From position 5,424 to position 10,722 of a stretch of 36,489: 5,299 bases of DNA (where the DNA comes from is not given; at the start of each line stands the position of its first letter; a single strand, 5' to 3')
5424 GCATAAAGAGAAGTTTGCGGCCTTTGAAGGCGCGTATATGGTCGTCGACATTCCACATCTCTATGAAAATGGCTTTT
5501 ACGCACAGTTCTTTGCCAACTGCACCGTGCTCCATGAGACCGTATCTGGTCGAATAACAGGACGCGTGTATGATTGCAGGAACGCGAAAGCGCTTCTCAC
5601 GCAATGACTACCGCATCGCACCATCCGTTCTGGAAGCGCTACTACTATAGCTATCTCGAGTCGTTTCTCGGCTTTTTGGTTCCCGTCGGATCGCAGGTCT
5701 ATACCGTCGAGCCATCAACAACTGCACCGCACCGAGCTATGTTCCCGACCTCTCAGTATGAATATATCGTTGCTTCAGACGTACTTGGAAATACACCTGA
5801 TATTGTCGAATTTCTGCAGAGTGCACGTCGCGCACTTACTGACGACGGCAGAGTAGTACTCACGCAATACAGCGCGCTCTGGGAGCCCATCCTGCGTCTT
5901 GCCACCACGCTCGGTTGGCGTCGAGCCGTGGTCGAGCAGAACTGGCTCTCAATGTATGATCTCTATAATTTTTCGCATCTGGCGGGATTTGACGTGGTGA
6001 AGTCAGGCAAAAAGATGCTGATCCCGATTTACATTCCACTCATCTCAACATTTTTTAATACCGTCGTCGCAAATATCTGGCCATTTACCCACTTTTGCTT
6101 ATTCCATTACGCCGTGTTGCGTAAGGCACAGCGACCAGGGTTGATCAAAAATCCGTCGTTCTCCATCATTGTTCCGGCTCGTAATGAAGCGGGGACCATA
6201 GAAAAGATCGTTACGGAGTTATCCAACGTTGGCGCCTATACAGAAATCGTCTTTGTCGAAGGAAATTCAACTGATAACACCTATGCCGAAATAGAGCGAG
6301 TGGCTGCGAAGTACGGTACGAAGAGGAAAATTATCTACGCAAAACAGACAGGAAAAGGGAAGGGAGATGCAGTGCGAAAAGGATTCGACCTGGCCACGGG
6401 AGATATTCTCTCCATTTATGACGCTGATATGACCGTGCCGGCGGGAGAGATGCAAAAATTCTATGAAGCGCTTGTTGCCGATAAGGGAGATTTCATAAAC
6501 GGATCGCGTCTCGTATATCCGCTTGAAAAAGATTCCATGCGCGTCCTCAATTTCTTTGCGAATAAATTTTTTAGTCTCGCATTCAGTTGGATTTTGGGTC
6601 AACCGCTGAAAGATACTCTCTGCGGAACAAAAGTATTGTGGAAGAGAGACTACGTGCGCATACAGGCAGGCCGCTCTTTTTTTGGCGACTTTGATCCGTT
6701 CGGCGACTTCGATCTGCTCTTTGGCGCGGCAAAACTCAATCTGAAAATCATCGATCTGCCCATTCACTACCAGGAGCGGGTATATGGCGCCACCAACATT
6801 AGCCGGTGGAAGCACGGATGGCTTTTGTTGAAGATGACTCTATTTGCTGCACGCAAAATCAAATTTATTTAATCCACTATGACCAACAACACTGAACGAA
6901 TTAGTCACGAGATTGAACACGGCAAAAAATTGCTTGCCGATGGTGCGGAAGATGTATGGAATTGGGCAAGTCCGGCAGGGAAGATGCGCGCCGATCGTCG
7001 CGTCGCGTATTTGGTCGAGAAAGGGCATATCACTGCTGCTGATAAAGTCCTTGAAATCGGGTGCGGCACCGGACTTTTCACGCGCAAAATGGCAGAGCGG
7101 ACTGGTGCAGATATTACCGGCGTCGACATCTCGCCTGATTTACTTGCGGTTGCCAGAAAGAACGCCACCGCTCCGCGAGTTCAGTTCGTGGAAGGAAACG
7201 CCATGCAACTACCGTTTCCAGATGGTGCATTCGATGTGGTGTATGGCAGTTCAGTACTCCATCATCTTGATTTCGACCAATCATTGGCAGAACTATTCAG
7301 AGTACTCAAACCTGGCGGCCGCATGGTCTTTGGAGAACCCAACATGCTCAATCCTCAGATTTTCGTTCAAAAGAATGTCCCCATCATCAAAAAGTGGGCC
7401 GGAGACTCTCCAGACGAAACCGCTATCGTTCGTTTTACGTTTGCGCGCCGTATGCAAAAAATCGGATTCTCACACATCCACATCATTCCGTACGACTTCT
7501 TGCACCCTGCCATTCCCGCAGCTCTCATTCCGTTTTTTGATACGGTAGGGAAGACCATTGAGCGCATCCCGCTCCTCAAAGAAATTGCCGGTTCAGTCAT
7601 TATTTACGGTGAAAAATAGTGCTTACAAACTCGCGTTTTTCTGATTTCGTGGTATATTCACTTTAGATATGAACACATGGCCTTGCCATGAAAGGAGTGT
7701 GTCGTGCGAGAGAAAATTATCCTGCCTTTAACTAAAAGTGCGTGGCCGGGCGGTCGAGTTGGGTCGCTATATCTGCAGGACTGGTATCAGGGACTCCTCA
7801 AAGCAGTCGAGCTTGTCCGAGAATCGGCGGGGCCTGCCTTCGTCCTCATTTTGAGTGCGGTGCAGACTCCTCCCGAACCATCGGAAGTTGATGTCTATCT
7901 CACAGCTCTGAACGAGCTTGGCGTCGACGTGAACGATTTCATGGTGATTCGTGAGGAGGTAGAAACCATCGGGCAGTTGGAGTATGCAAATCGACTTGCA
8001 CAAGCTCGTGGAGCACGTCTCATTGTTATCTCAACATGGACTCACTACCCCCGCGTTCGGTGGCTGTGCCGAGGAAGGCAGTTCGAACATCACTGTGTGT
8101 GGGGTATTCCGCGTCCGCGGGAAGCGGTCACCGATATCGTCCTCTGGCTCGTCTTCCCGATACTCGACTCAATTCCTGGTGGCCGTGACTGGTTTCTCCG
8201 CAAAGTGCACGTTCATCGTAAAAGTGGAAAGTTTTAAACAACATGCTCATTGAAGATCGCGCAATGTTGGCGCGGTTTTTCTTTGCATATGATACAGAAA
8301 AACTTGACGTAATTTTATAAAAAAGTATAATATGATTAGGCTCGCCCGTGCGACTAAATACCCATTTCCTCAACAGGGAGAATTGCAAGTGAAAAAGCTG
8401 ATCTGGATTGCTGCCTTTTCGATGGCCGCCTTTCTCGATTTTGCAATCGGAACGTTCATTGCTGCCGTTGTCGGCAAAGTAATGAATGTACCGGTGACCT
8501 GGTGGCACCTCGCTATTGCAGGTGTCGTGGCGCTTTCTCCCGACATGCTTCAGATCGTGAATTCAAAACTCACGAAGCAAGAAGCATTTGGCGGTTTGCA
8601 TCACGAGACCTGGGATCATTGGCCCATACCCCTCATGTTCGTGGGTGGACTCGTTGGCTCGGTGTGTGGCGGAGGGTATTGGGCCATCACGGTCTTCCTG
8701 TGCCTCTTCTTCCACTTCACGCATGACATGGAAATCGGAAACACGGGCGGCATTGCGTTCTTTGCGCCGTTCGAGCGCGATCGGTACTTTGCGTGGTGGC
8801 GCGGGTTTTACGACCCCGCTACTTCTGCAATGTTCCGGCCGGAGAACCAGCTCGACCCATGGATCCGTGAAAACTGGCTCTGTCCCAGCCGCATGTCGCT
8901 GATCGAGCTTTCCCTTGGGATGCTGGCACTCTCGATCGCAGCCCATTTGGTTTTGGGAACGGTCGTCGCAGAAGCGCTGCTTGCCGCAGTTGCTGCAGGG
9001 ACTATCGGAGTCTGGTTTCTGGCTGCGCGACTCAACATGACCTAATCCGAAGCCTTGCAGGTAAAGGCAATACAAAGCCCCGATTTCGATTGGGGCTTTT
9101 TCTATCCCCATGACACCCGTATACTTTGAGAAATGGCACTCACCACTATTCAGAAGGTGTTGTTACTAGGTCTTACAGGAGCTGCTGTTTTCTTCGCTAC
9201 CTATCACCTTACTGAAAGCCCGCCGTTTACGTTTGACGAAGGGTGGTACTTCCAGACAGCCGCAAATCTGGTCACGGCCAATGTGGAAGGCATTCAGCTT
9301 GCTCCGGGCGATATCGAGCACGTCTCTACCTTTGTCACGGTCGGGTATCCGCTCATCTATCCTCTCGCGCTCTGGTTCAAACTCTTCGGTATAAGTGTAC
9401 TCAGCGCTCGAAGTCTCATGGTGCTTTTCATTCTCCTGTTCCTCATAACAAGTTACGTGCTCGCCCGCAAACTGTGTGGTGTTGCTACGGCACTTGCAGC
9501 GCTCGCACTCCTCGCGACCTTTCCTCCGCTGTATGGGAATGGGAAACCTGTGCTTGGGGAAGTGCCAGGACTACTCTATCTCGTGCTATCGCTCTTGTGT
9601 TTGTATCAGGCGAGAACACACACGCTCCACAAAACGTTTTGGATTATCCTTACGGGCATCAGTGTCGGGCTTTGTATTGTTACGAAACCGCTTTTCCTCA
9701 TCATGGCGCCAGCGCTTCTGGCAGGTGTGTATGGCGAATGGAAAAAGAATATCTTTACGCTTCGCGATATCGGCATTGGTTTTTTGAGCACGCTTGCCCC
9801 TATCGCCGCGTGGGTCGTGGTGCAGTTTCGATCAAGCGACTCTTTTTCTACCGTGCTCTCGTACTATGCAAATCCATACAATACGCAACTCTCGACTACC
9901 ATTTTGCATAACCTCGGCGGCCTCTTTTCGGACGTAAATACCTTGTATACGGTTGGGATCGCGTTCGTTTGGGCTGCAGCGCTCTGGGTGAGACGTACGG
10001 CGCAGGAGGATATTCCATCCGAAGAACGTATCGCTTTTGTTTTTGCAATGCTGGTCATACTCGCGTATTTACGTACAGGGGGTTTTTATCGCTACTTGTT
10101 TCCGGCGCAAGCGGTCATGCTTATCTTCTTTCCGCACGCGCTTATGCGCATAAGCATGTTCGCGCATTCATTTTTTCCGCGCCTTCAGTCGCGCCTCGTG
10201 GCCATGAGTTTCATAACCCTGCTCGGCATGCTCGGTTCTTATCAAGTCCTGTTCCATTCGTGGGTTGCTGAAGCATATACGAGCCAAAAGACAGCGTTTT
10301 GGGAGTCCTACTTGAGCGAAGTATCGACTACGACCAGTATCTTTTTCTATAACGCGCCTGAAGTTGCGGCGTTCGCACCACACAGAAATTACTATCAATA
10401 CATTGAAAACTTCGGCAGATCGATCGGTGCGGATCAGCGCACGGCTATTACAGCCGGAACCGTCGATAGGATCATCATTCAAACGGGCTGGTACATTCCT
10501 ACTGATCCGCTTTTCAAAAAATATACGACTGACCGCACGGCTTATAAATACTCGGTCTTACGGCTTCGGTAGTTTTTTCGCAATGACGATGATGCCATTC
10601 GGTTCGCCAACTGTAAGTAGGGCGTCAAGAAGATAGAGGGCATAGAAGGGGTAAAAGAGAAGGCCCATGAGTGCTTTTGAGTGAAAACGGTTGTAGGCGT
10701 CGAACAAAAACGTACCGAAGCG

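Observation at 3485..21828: Multi-branch polyprenyl-phosphate-sugar glycosylation locus: 4 Dpm1/GtrB-type GT2s, 1 GtrA, 4 GT-C-like membrane domains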

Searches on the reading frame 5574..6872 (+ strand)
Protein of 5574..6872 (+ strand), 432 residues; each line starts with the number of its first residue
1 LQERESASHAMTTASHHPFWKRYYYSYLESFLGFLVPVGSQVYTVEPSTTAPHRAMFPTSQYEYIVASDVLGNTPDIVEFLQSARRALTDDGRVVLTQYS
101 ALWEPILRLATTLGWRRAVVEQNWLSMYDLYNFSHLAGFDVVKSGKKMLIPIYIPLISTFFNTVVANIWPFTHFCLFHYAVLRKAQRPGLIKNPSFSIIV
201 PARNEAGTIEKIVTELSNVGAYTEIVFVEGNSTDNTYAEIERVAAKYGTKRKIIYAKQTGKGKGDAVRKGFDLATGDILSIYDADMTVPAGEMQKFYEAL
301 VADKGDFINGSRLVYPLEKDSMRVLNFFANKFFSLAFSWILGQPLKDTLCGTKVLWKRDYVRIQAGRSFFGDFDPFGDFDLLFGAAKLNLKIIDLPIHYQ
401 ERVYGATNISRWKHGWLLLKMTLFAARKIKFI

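Call 3: search_protein_families(library=pfam, proteins=[window:5574-6872:+], max_evalue=0.01)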
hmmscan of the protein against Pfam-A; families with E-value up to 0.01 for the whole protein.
window:5574-6872:+ (432 aa): 5 families
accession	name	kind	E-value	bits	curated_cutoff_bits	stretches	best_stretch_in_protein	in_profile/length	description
PF00535.33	Glycos_transf_2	-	1e-21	78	23.3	1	197-327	1-130/168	Glycosyl transferase family 2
PF13641.12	Glyco_tranf_2_3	-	4.6e-09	37.1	27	1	194-315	1-126/230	Glycosyltransferase like family 2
PF13489.12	Methyltransf_23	-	2.4e-08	34.3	27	1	34-143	39-163/164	Methyltransferase domain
PF10111.15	Glyco_tranf_2_2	-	8.2e-05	22.7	27.3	1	197-298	1-104/276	Glycosyltransferase like family 2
PF08242.18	Methyltransf_12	-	0.0005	21.2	30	1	55-94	64-98/98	Methyltransferase domain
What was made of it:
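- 5604..6872 (+): GT2_1: a degenerate methyltransferase-like N-terminal region, then a hydrophobic segment, then a polyprenyl-phosphate-sugar-synthase-like GT2 domain. It pairs with GTC1. PF00535 at E 1e-21 over residues 197-327, and Methyltransf_23 at E 2.4e-8 over residues 34-143 (call 3).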

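Call 6: search_protein_families(library=ncbifam, proteins=[window:5574-6872:+], max_evalue=0.01)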
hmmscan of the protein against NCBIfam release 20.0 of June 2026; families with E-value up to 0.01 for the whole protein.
window:5574-6872:+ (432 aa): 17 families
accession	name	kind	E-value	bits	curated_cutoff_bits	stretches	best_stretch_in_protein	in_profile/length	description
TIGR04182.1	glyco_TIGR04182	equivalog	3e-27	95.8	325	1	197-425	3-216/293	S-layer glycoprotein N-glycosyltransferase AglJ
NF010496.0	PRK13915.1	equivalog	4.5e-15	55.5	262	1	193-292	30-133/307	glucosyl-3-phosphoglycerate synthase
NF041391.1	DPhHxTase_Halo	equivalog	5e-12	45.3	375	1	203-410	4-193/213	dolichyl-phosphate hexose transferase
TIGR04283.1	glyco_like_mftF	equivalog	9e-12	45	182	1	197-306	2-102/221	TIGR04283 family arsenosugar biosynthesis glycosyltransferase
TIGR03937.1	PgaC_IcaA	equivalog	1.4e-10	40.8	422.3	1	163-288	10-138/407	poly-beta-1,6-N-acetyl-D-glucosamine synthase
NF047588.1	GlcsyltransPgfSStrep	equivalog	2e-10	40.4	500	1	196-358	3-162/308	glycosyltransferase PgfS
TIGR03469.1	HpnB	hypoth_equivalog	2e-07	30.4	379.25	1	188-305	38-165/386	hopene-associated glycosyltransferase HpnB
NF007482.0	PRK10073.1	equivalog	7.3e-07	28.5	423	1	193-296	5-106/334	glycosyltransferase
NF058614.1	PPMAGASynPpgS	equivalog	6.1e-06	25.8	370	1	198-319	4-120/226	polyprenyl-phospho-N-acetylgalactosaminyl synthase PpgS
NF041875.1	EPS_EpsD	equivalog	1.2e-05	24.9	370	1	197-301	2-105/325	exopolysaccharide biosynthesis glycosyltransferase EpsD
NF007986.1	PRK10714.1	equivalog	2.5e-05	23.4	529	1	196-305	8-118/316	undecaprenyl-phosphate 4-deoxy-4-formamido-L-arabinose transferase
TIGR03965.1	mycofact_glyco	equivalog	3e-05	23.1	280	1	192-313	71-191/467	mycofactocin biosynthesis glycosyltransferase MftF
NF041865.1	EpsU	equivalog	6.3e-05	22.1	700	1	185-300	30-147/394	exopolysaccharide biosynthesis GT2 family glycosyltransferase EpsU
NF038302.1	EPS_HpsE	equivalog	0.00011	21.4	300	1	196-286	3-97/307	hormogonium polysaccharide biosynthesis glycosyltransferase HpsE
NF047683.1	TeichurnBiosyTuaG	equivalog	0.00081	19.1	400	1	192-292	4-103/252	teichuronic acid biosynthesis protein TuaG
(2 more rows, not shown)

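Call 11: search_solved_structures(query=window:5574-6872:+, max_evalue=0.01)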
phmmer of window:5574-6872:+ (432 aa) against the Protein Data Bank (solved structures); distinct sequences matched with E-value up to 0.01: 17.
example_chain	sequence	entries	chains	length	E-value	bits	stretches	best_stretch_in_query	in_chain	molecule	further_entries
5mlz_A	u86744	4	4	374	1.5e-10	44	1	194-314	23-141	Dolichol monophosphate mannose synthase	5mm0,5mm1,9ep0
4y6n_A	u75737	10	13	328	8.5e-06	28.3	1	195-289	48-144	Glucosyl-3-phosphoglycerate synthase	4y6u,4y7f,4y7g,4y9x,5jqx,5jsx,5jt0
3e25_A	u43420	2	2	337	9e-06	28.3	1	195-289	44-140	Putative uncharacterized protein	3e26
4ddz_A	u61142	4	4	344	9.3e-06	28.2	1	195-289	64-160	GLUCOSYL-3-PHOSPHOGLYCERATE SYNTHASE (GpgS) | Glucosyl-3-phosphoglycerate synthase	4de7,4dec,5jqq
9hwj_A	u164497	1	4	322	3.4e-05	26.4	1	196-407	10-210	Undecaprenyl-phosphate 4-deoxy-4-formamido-L-arabinose transferase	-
6yv7_A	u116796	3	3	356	8.4e-05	25.1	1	191-292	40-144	Glycosyl transferase, family 2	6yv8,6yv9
6yv7_B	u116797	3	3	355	8.5e-05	25.1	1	191-292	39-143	Glycosyl transferase, family 2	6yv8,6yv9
3bcv_A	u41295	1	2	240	0.0002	23.8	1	194-297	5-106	Putative glycosyltransferase protein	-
9bhc_C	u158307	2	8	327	0.00023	23.6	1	196-364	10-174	Undecaprenyl-phosphate 4-deoxy-4-formamido-L-arabinose transferase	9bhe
8vxh_A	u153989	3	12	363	0.00028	23.3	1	196-363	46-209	Undecaprenyl-phosphate 4-deoxy-4-formamido-L-arabinose transferase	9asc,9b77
3ckj_A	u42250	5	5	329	0.00034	23.1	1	195-289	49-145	Putative uncharacterized protein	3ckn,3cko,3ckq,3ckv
7pdo_A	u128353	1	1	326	0.00053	22.4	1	195-290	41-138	Glucosyl-3-phosphoglycerate synthase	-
7p5l_A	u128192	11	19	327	0.00054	22.4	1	195-290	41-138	Glucosyl-3-phosphoglycerate synthase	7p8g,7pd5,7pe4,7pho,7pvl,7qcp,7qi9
5hea_A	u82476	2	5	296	0.0048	19.3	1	196-308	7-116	Putative glycosyltransferase (GalT1)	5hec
8vh7_A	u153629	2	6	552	0.0079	18.6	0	192-305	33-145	Heparosan synthase B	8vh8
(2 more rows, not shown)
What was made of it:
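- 5604..6872 (+): The best NCBIfam match is AglJ and the best PDB match is DPMS 5mlz (calls 6, 11).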

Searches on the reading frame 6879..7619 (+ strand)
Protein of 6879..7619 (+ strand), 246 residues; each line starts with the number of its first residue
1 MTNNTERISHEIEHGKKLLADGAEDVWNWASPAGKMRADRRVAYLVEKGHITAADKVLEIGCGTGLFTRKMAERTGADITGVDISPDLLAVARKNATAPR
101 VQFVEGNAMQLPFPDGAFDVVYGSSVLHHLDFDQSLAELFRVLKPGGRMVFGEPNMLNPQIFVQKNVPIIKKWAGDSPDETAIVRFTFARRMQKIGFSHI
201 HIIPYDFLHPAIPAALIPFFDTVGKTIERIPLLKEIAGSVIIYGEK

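Call 3: search_protein_families(library=pfam, proteins=[window:6879-7619:+], max_evalue=0.01)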
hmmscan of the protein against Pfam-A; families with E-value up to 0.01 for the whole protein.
window:6879-7619:+ (246 aa): 20 families
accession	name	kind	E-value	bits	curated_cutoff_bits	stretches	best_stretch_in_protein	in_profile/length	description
PF08241.18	Methyltransf_11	-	1.1e-29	103.4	21.2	1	58-151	1-95/95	Methyltransferase domain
PF13649.12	Methyltransf_25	-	5.6e-28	97.9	27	1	57-147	1-97/97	Methyltransferase domain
PF13847.12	Methyltransf_31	-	2.3e-22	79.7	27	1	52-161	2-119/145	Methyltransferase domain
PF08242.18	Methyltransf_12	-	1.9e-19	70.6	30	1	58-148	1-97/98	Methyltransferase domain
PF13489.12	Methyltransf_23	-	8.2e-18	65.1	27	1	40-200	11-162/164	Methyltransferase domain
PF01209.24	Ubie_methyltran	-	1e-17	64.7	20.1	1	53-152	47-152/233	ubiE/COQ5 methyltransferase family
PF00398.26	RrnaAD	-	9.8e-08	31.8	24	1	46-115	23-92/263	Ribosomal RNA adenine dimethylase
PF02353.26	CMAS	-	9.1e-07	28.9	27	1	41-152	50-165/273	Mycolic acid cyclopropane synthetase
PF05401.17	NodS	-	2.3e-06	28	24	1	23-154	15-147/201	Nodulation protein S (NodS)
PF01135.25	PCMT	-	3.5e-06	27.4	20.3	1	42-151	62-171/210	Protein-L-isoaspartate(D-aspartate) O-methyltransferase (PCMT)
PF01728.25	FtsJ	-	4.3e-06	27.2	24.1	1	46-113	13-80/181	FtsJ-like methyltransferase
PF05175.20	MTS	-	9.7e-06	25.8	23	1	45-121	23-102/170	Methyltransferase small domain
PF03141.22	Methyltransf_29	-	0.00078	18.6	23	1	55-156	119-222/506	Putative S-adenosyl-L-methionine-dependent methyltransferase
PF08003.17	Methyltransf_9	-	0.0008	18.9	23.8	1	54-151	116-217/315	Protein of unknown function (DUF1698)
PF13578.12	Methyltransf_24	-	0.0015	19.8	26.3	1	58-151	1-102/105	Methyltransferase domain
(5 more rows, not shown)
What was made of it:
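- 6879..7619 (+): SAM-dependent methyltransferase. PF08241 at E 1.1e-29 (call 3).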

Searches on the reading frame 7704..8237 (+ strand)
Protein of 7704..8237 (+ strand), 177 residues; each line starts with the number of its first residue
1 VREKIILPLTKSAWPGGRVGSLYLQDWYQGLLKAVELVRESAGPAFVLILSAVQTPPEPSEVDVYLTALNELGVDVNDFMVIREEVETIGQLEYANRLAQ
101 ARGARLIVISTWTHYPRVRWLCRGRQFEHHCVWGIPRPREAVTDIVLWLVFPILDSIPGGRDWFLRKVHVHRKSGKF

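Call 3: search_protein_families(library=pfam, proteins=[window:7704-8237:+], max_evalue=0.01)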
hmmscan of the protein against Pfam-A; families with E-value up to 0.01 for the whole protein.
window:7704-8237:+ (177 aa): 1 family
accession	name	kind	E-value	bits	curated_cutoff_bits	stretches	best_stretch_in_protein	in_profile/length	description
PF02698.23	DUF218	-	2.6e-07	31.1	27.6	1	31-126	17-104/133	DUF218 domain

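Call 61: search_protein_families(library=ncbifam, proteins=[window:7704-8237:+], max_evalue=0.001)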
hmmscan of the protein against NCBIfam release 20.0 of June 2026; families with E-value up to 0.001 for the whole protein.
window:7704-8237:+ (177 aa): 0 families

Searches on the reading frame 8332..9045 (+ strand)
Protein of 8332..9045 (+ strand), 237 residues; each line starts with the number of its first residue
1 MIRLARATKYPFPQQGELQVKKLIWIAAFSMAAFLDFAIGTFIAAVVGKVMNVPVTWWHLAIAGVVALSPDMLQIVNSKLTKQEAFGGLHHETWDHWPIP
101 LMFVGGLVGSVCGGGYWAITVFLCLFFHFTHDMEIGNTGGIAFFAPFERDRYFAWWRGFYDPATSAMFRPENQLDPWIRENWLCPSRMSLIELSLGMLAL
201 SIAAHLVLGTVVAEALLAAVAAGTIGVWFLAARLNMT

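Call 3: search_protein_families(library=pfam, proteins=[window:8332-9045:+], max_evalue=0.01)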
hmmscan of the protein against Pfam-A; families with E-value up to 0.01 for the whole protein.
window:8332-9045:+ (237 aa): 1 family
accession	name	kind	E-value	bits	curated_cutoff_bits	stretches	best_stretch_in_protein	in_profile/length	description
PF04307.19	YdjM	-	7.7e-05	22.7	29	1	36-203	6-167/176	YdjM inner membrane protein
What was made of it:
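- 7704..9045 (+): A DUF218 protein (7704-8237) and a YdjM-like membrane protein (8332-9045). Their roles are unknown. PF04307 at E 7.7e-5, which is below its cutoff (call 3).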

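Call 61: search_protein_families(library=ncbifam, proteins=[window:8332-9045:+], max_evalue=0.001)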
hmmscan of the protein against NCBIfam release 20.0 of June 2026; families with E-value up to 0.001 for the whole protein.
window:8332-9045:+ (237 aa): 0 families

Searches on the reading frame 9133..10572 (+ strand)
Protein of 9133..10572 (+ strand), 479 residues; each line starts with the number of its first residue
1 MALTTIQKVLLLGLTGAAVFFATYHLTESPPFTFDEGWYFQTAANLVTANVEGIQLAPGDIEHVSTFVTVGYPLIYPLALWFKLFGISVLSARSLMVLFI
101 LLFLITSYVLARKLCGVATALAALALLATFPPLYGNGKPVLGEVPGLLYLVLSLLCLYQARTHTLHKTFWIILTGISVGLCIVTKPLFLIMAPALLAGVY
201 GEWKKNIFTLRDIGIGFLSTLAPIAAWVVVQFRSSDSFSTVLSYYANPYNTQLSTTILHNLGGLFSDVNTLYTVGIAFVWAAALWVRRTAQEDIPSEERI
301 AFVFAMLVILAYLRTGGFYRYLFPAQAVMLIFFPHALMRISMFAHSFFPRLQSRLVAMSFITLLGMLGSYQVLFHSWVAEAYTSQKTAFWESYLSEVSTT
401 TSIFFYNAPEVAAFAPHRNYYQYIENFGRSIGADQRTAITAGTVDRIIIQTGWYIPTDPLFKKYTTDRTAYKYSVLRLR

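Call 3: search_protein_families(library=pfam, proteins=[window:9133-10572:+], max_evalue=0.01)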
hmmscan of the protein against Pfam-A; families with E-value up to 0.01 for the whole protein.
window:9133-10572:+ (479 aa): 1 family
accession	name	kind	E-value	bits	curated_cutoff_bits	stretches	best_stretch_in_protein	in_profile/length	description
PF13231.12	PMT_2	-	2.5e-09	38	26.1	1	77-226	9-159/160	Dolichyl-phosphate-mannose-protein mannosyltransferase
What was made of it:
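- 9133..10572 (+): GTC2: a PMT_2-like GT-C transferase of 479 aa. It pairs with GT2_2. PMT_2 scores 38.0 bits against 26.1 (call 3).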

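Call 6: search_protein_families(library=ncbifam, proteins=[window:9133-10572:+], max_evalue=0.01)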
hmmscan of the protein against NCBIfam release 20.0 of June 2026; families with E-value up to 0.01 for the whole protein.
window:9133-10572:+ (479 aa): 0 families

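Call 14: search_solved_structures(query=window:9133-10572:+, max_evalue=1)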
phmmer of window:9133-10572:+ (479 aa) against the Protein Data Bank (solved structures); distinct sequences matched with E-value up to 1: 0.
